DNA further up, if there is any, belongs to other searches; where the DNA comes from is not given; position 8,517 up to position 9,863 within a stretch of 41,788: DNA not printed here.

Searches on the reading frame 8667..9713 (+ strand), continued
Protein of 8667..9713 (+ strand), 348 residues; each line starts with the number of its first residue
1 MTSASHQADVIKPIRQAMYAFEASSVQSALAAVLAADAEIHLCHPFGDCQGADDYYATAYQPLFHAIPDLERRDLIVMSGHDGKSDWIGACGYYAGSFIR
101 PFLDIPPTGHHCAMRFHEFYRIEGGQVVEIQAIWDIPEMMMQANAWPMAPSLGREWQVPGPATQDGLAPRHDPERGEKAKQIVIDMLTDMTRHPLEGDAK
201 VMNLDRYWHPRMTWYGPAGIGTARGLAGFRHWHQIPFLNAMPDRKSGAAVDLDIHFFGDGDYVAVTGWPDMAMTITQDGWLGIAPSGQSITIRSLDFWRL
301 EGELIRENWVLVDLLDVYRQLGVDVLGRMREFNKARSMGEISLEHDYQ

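Call 70: find_homologous_proteins(query=L085:14001-15020:+, max_evalue=1e-60)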
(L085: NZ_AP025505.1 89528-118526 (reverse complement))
Query L085:14001-15020:+ (339 aa): 4931 proteins with E <= 1e-60 among 5542 candidates; the best 120 are listed.
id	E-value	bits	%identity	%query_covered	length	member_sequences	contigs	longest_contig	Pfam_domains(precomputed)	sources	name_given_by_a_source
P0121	6.9e-209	711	87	100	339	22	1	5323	PF07366.19,PF12680.14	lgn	-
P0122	4.8e-204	695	86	99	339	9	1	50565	PF07366.19,PF12680.14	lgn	-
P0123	7.8e-192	655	80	99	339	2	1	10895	PF07366.19,PF12680.14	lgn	-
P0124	2.1e-165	568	73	97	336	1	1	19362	PF07366.19,PF12680.14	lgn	-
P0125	3.6e-148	512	65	99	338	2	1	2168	PF07366.19,PF12680.14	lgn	-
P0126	1.9e-147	509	65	99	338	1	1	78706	PF07366.19,PF12680.14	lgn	-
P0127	8.2e-147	507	65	97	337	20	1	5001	PF07366.19,PF12680.14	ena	-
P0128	9.5e-147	507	65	97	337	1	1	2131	PF07366.19,PF12680.14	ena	-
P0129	7.5e-146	504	64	99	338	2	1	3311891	PF07366.19,PF12680.14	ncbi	ncbi:ester cyclase [Vibrio paucivorans]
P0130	2.0e-145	503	64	97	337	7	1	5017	PF07366.19,PF12680.14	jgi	-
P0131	3.7e-145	502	65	98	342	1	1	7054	PF07366.19,PF12680.14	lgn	-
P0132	9.0e-145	500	63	99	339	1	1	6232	PF07366.19,PF12680.14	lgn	-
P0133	2.5e-144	499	63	99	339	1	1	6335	PF07366.19,PF12680.14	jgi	-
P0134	4.0e-144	498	64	99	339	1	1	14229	PF07366.19,PF12680.14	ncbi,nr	ncbi:ester cyclase [Vibrio sp. FNV 38]|nr:ester cyclase [Vibrio sp. FNV 38]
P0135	3.1e-143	495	64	97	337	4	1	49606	PF07366.19,PF12680.14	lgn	-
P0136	3.6e-143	495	63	99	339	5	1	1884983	PF07366.19,PF12680.14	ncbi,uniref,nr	ncbi:ester cyclase [Vibrio sp. JC009]|uniref:ester cyclase n=1 Tax=Vibrio sp. JC009 TaxID=2912314 Re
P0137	2.5e-142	492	63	97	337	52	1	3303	PF07366.19,PF12680.14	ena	-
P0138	3.7e-142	492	63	99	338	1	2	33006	PF07366.19,PF12680.14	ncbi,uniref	ncbi:ester cyclase [Vibrio sp.]|uniref:ester cyclase n=1 Tax=Vibrio sp. TaxID=678 RepID=UPI003D1509B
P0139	3.9e-142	492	63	97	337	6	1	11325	PF07366.19,PF12680.14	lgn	-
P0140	5.1e-142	491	63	97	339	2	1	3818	PF07366.19,PF12680.14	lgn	-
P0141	1.9e-141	489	62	98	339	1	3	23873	PF07366.19,PF12680.14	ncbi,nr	ncbi:MAG: SnoaL-like domain-containing protein [Gammaproteobacteria bacterium]|nr:ester cyclase [Gam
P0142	1.2e-140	487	62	99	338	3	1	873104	PF07366.19,PF12680.14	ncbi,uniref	ncbi:ester cyclase [Vibrio sp. WXL210]|uniref:ester cyclase n=1 Tax=Vibrio sp. WXL210 TaxID=3450709 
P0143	1.7e-140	486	62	97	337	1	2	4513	PF07366.19,PF12680.14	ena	-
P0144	1.7e-140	486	63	97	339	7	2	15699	PF07366.19,PF12680.14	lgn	-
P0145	2.1e-140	486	61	97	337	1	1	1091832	PF07366.19,PF12680.14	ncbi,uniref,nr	ncbi:polyketide cyclase [Microbulbifer flavimaris]|uniref:Polyketide cyclase n=1 Tax=Microbulbifer f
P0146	5.3e-140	485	62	98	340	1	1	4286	PF07366.19,PF12680.14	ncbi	-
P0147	8.9e-140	484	60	100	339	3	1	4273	PF07366.19,PF12680.14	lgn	-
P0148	2.1e-139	483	62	97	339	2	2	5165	PF07366.19,PF12680.14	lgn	-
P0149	2.5e-139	482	62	99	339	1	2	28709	PF07366.19,PF12680.14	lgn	-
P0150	2.7e-139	482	61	97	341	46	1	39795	PF07366.19,PF12680.14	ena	-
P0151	7.7e-139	481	62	96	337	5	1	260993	PF07366.19,PF12680.14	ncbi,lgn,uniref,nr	ncbi:hypothetical protein JCM19232_4595 [Vibrio ishigakensis]|uniref:Polyketide cyclase n=1 Tax=Vibr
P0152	1.2e-138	480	62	97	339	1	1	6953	PF07366.19,PF12680.14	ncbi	ncbi:MAG: ester cyclase [Pseudomonadota bacterium]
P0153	1.4e-138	480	61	97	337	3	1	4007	PF07366.19,PF12680.14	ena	-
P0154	1.5e-138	480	62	98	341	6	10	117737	PF07366.19,PF12680.14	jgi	-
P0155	3.7e-138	479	61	98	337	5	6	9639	PF07366.19,PF12680.14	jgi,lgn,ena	jgi:predicted ester cyclase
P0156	3.8e-138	479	61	98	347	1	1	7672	PF07366.19,PF12680.14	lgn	-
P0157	5.2e-138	478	61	97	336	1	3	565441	PF07366.19,PF12680.14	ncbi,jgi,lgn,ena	-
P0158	5.7e-138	478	60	99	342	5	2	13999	PF07366.19,PF12680.14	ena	-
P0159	6.4e-138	478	62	97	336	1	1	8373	PF07366.19,PF12680.14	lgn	-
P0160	6.5e-138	478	57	99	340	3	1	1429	PF07366.19,PF12680.14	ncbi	-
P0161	6.8e-138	478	61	97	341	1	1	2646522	PF07366.19,PF12680.14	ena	-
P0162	9.0e-138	477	61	97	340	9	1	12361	PF07366.19,PF12680.14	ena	-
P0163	9.9e-138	477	60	100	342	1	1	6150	PF07366.19,PF12680.14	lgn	-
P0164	1.1e-137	477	61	98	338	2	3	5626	PF07366.19,PF12680.14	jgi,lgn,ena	-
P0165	1.3e-137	477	61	97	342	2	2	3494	PF07366.19,PF12680.14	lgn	-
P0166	1.6e-137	476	60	99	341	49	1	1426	PF07366.19,PF12680.14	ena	-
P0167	1.7e-137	476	60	98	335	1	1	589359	PF07366.19,PF12680.14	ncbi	ncbi:ester cyclase [Microbulbifer agarilyticus]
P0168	2.4e-137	476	60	98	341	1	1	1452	PF07366.19,PF12680.14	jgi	jgi:predicted ester cyclase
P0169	3.3e-137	475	62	98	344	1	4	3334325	PF07366.19,PF12680.14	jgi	-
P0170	3.6e-137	475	61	99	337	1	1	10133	PF07366.19,PF12680.14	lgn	-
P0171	4.3e-137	475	60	98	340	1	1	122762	PF07366.19,PF12680.14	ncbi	ncbi:MAG: ester cyclase [Halioglobus sp.]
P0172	5.3e-137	475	61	99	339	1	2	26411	PF07366.19,PF12680.14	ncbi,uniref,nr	ncbi:ester cyclase [Photobacterium sp. ZSDE20]|uniref:Ester cyclase n=1 Tax=Photobacterium pectinily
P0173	5.5e-137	475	62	98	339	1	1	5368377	PF07366.19,PF12680.14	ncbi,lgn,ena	-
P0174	7.6e-137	474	61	97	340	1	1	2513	PF07366.19,PF12680.14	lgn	-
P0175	9.2e-137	474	62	97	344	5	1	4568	PF07366.19,PF12680.14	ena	-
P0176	9.5e-137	474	61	97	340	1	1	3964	PF07366.19,PF12680.14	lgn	-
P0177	1.1e-136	474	61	98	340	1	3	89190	PF07366.19,PF12680.14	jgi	jgi:predicted ester cyclase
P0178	1.3e-136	473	61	99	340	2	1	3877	PF07366.19,PF12680.14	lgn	-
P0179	1.4e-136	473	62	98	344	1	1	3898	PF07366.19,PF12680.14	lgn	-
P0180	1.5e-136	473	62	99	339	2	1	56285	PF07366.19,PF12680.14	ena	-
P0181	1.6e-136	473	61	97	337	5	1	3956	PF07366.19,PF12680.14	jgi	jgi:predicted ester cyclase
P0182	1.7e-136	473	61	98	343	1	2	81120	PF07366.19,PF12680.14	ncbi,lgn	-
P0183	1.9e-136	473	61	97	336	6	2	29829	PF07366.19,PF12680.14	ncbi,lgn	ncbi:MAG: putative ester cyclase [Colwellia sp.]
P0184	2.2e-136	473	61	98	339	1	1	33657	PF07366.19,PF12680.14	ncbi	-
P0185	3.0e-136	472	62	96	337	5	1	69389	PF07366.19,PF12680.14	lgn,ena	-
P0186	3.2e-136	472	61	97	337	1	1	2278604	PF07366.19,PF12680.14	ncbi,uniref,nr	ncbi:ester cyclase [Microbulbifer salipaludis]|uniref:Ester cyclase n=1 Tax=Microbulbifer salipaludi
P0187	3.4e-136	472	60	98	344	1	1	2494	PF07366.19,PF12680.14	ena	-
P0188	3.4e-136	472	60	97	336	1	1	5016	PF07366.19,PF12680.14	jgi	jgi:predicted ester cyclase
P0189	3.6e-136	472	59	99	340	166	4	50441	PF07366.19,PF12680.14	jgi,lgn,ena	-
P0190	3.7e-136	472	60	97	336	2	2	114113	PF07366.19,PF12680.14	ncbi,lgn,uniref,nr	ncbi:polyketide cyclase [Pseudoalteromonas sp. NBT06-2]|uniref:ester cyclase n=1 Tax=Pseudoalteromon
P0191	3.8e-136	472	61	97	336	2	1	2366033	PF07366.19,PF12680.14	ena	-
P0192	4.1e-136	472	61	98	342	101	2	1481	PF07366.19,PF12680.14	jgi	jgi:predicted ester cyclase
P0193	5.0e-136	472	61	97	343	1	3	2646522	PF07366.19,PF12680.14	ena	-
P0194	5.0e-136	472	61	97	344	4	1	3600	PF07366.19,PF12680.14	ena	-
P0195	6.1e-136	471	61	97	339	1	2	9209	PF07366.19,PF12680.14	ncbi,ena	-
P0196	7.4e-136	471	61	98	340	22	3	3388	PF07366.19,PF12680.14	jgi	jgi:predicted ester cyclase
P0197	7.7e-136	471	59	98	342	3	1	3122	PF07366.19,PF12680.14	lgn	-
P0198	8.4e-136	471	58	98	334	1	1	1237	PF07366.19,PF12680.14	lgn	-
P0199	8.6e-136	471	62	97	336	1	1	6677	PF07366.19,PF12680.14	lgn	-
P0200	9.1e-136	471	61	98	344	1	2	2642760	PF07366.19,PF12680.14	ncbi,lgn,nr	ncbi:MAG: ester cyclase [Alphaproteobacteria bacterium]|nr:ester cyclase [Alphaproteobacteria bacter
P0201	1.1e-135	470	61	97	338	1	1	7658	PF07366.19,PF12680.14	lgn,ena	-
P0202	1.1e-135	470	59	99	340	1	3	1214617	PF07366.19,PF12680.14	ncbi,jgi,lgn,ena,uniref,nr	ncbi:nuclear transport factor 2 family protein [Marinomonas arenicola]|uniref:ester cyclase n=1 Tax=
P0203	1.2e-135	470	62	96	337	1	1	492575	PF07366.19,PF12680.14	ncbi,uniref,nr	ncbi:ester cyclase [Biformimicrobium ophioploci]|uniref:Nuclear transport factor 2 family protein n=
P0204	1.5e-135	470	61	96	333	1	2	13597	PF07366.19,PF12680.14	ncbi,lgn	ncbi:MAG: nuclear transport factor 2 family protein [Sphingomonadales bacterium]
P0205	2.0e-135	470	61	98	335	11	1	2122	PF07366.19,PF12680.14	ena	-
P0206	2.2e-135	469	59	98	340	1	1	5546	PF07366.19,PF12680.14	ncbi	-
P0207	2.5e-135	469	60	97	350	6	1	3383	PF07366.19,PF12680.14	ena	-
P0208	2.7e-135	469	60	98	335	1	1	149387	PF07366.19,PF12680.14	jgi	jgi:predicted ester cyclase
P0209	3.0e-135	469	62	98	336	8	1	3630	PF07366.19,PF12680.14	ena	-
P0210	3.0e-135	469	61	98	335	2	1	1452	PF07366.19,PF12680.14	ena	-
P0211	3.2e-135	469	61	97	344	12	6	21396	PF07366.19,PF12680.14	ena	-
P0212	3.3e-135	469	60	97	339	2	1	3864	PF07366.19,PF12680.14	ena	-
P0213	3.4e-135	469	57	98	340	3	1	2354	PF07366.19,PF12680.14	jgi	jgi:predicted ester cyclase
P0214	3.9e-135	469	60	97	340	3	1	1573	PF07366.19,PF12680.14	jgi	jgi:predicted ester cyclase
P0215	4.3e-135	468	59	98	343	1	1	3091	PF07366.19,PF12680.14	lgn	-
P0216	4.6e-135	468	59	97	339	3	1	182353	PF07366.19,PF12680.14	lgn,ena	-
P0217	4.7e-135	468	60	98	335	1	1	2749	PF07366.19,PF12680.14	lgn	-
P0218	4.7e-135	468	61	98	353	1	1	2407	PF07366.19,PF12680.14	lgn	-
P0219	4.7e-135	468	60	99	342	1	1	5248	PF07366.19,PF12680.14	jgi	jgi:predicted ester cyclase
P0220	5.2e-135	468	61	98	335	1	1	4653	PF07366.19,PF12680.14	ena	-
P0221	5.2e-135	468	59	97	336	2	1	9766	PF07366.19,PF12680.14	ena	-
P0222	9.0e-135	467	58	100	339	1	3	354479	PF07366.19,PF12680.14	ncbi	-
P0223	9.5e-135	467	60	97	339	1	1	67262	PF07366.19,PF12680.14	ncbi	-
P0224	1.0e-134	467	60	97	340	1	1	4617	PF07366.19,PF12680.14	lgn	-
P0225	1.2e-134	467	61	97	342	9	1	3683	PF07366.19,PF12680.14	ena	-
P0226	1.2e-134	467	57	98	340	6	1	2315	PF07366.19,PF12680.14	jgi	jgi:predicted ester cyclase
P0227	1.2e-134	467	61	98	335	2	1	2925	PF07366.19,PF12680.14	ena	-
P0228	1.3e-134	467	60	97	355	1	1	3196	PF07366.19,PF12680.14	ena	-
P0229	1.3e-134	467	59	98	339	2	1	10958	PF07366.19,PF12680.14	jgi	-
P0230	1.5e-134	467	60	97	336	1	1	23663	PF07366.19,PF12680.14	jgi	jgi:predicted ester cyclase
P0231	1.6e-134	467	60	97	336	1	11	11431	PF07366.19,PF12680.14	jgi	jgi:predicted ester cyclase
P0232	1.6e-134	467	59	99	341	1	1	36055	PF07366.19,PF12680.14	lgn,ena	-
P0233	1.6e-134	467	61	97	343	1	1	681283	PF07366.19,PF12680.14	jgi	jgi:predicted ester cyclase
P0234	1.7e-134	467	61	98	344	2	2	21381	PF07366.19,PF12680.14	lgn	-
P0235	1.7e-134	467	59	98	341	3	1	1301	PF07366.19,PF12680.14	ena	-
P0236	1.7e-134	467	60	97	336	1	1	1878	PF07366.19,PF12680.14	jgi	jgi:predicted ester cyclase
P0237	1.8e-134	466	59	97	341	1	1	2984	PF07366.19,PF12680.14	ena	-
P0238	2.0e-134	466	60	96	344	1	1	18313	PF07366.19,PF12680.14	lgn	-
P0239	2.0e-134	466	59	97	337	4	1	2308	PF07366.19,PF12680.14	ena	-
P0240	2.1e-134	466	61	96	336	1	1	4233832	PF07366.19,PF12680.14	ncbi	ncbi:ester cyclase [Thalassotalea piscium]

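Call 71: find_encoding_contigs(protein=P0145, flank=10000, max_places=1)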
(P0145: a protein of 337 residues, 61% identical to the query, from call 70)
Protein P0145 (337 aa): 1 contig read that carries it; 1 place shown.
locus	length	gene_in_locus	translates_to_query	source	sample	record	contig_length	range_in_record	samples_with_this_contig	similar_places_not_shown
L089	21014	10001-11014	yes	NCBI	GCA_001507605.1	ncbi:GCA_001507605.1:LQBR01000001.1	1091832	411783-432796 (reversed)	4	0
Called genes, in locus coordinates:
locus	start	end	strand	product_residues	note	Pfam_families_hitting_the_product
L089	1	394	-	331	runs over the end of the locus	PF07366:SnoaL, PF12680:SnoaL_2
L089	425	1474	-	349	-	PF00190:Cupin_1 (faint), PF07883:Cupin_2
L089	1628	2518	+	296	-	PF04909:Amidohydro_2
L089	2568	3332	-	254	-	PF03328:HpcH_HpaI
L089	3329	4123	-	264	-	PF12697:Abhydrolase_6, PF00561:Abhydrolase_1, PF00975:Thioesterase (weak), PF12146:Hydrolase_4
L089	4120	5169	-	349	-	PF00356:LacI, PF00532:Peripla_BP_1, PF13407:Peripla_BP_4, PF13377:Peripla_BP_3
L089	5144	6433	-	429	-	PF00815:Histidinol_dh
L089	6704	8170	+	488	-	-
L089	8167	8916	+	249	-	PF00106:adh_short, PF23441:SDR (faint), PF13561:adh_short_C2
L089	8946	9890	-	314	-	PF00561:Abhydrolase_1 (weak), PF12697:Abhydrolase_6, PF05448:AXE1 (faint), PF12146:Hydrolase_4 (weak), PF00326:Peptidase_S9, PF01738:DLH (faint)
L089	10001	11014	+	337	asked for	PF07366:SnoaL, PF12680:SnoaL_2 (weak), PF07366:SnoaL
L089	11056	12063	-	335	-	PF12680:SnoaL_2 (faint), PF07366:SnoaL (faint)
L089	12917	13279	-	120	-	PF13411:MerR_1, PF00376:MerR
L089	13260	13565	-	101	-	PF00216:Bac_DNA_binding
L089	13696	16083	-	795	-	PF01588:tRNA_bind, PF03483:B3_4, PF03484:B5, PF17759:tRNA_synthFbeta, PF03147:FDX-ACB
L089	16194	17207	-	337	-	PF02912:Phe_tRNA-synt_N, PF01409:tRNA-synt_2d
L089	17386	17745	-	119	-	PF00453:Ribosomal_L20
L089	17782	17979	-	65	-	PF01632:Ribosomal_L35p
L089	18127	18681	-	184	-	PF05198:IF3_N, PF00707:IF3_C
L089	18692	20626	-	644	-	PF02824:TGS, PF07973:tRNA_SAD, PF00587:tRNA-synt_2b, PF03129:HGTP_anticodon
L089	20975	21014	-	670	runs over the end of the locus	PF00270:DEAD (faint), PF04851:ResIII, PF17757:UvrB_inter, PF27431:UvrB_3rd, PF00271:Helicase_C, PF12344:UvrB, PF02151:UVR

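Call 72: find_encoding_contigs(protein=P0202, flank=10000, max_places=1)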
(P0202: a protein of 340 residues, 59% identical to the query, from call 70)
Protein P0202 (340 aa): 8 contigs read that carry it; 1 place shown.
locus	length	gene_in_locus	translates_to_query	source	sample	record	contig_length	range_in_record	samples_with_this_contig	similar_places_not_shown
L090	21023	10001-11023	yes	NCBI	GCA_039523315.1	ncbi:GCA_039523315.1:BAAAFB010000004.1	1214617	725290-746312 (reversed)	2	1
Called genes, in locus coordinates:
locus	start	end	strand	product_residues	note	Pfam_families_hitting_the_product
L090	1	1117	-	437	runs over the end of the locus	PF00815:Histidinol_dh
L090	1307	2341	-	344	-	PF00356:LacI, PF00532:Peripla_BP_1, PF13407:Peripla_BP_4, PF13377:Peripla_BP_3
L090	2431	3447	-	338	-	PF07366:SnoaL (weak)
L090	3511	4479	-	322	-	PF07366:SnoaL (weak), PF12680:SnoaL_2 (weak)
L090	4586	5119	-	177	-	PF14534:DUF4440 (weak), PF07366:SnoaL, PF12680:SnoaL_2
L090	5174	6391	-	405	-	PF00528:BPD_transp_1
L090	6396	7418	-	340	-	PF00528:BPD_transp_1 (weak)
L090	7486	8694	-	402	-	PF01547:SBP_bac_1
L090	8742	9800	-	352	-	PF00005:ABC_tran, PF17912:OB_MalK (faint)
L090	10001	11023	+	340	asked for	PF12680:SnoaL_2 (faint), PF07366:SnoaL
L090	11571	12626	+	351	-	PF01261:AP_endonuc_2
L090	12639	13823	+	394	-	PF01408:GFO_IDH_MocA, PF02894:GFO_IDH_MocA_C, PF22725:GFO_IDH_MocA_C3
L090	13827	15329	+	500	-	PF00005:ABC_tran, PF13304:AAA_21 (faint), PF00005:ABC_tran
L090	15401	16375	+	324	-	PF02653:BPD_transp_2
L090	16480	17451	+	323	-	PF00532:Peripla_BP_1, PF13407:Peripla_BP_4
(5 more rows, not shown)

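Call 82: search_protein_families(library=ncbifam, proteins=[L089:6704-8170:+, L038:17029-19473:+, L089:8946-9890:-], max_evalue=1e-10)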
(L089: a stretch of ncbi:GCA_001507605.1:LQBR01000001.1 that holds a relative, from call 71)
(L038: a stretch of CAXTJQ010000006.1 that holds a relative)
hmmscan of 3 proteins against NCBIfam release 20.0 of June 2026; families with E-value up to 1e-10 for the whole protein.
L089:6704-8170:+ (488 aa): 0 families

L038:17029-19473:+ (814 aa): 17 families
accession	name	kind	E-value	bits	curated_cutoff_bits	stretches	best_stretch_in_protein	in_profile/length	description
TIGR01372.1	soxA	subfamily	4.8e-47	160.4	1164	1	477-813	646-995/996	sarcosine oxidase subunit alpha family protein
NF001567.0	PRK00389.1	subfamily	4.1e-39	134.5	300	1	478-803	35-351/359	glycine cleavage system aminomethyltransferase GcvT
NF053776.1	TmaoDeMthMsil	equivalog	6.9e-35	120.7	1100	1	479-813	420-762/763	trimethylamine N-oxide demethylase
TIGR00528.1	gcvT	equivalog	5.2e-32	111.1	235.85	1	479-800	34-355/362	glycine cleavage system aminomethyltransferase GcvT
NF010093.0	PRK13579.1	equivalog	5.1e-27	94.6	459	1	477-801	41-360/371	glycine cleavage system aminomethyltransferase GcvT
NF008425.0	PRK11259.1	equivalog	4e-25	88.5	257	1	10-391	2-375/377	N-methyl-L-tryptophan oxidase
TIGR02352.1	thiamin_ThiO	equivalog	1.6e-21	76.8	250.8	1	15-231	1-222/351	glycine oxidase ThiO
NF001933.0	PRK00711.1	subfamily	8.4e-20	71.2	383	0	68-245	108-285/429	D-amino acid dehydrogenase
TIGR01373.1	soxB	subfamily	2e-19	69.8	529.45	1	10-391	28-399/407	sarcosine oxidase subunit beta family protein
NF009133.0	PRK12486.1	equivalog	2.2e-19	69.6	410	1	473-798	40-362/369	dimethylsulfoniopropionate demethylase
TIGR01377.1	soxA_mon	subfamily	1.1e-14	54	479.65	1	14-391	2-375/381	amino oxidase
TIGR03377.1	glycerol3P_GlpA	equivalog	2.6e-13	49.3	552.8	0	126-235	110-223/530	anaerobic glycerol-3-phosphate dehydrogenase subunit GlpA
TIGR03364.1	HpnW_proposed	hypoth_equivalog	1.1e-12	47.7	285.1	1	13-212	1-193/365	TIGR03364 family FAD-dependent oxidoreductase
NF033460.1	glycerol3P_ox_II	equivalog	1.2e-12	47.7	460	0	126-226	119-218/361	type 2 glycerol-3-phosphate oxidase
TIGR03197.1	MnmC_Cterm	equivalog_domain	1.1e-11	44.4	174.2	1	15-219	2-206/400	FAD-dependent 5-carboxymethylaminomethyl-2-thiouridine(34) oxidoreductase MnmC1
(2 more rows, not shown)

L089:8946-9890:- (314 aa): 0 families
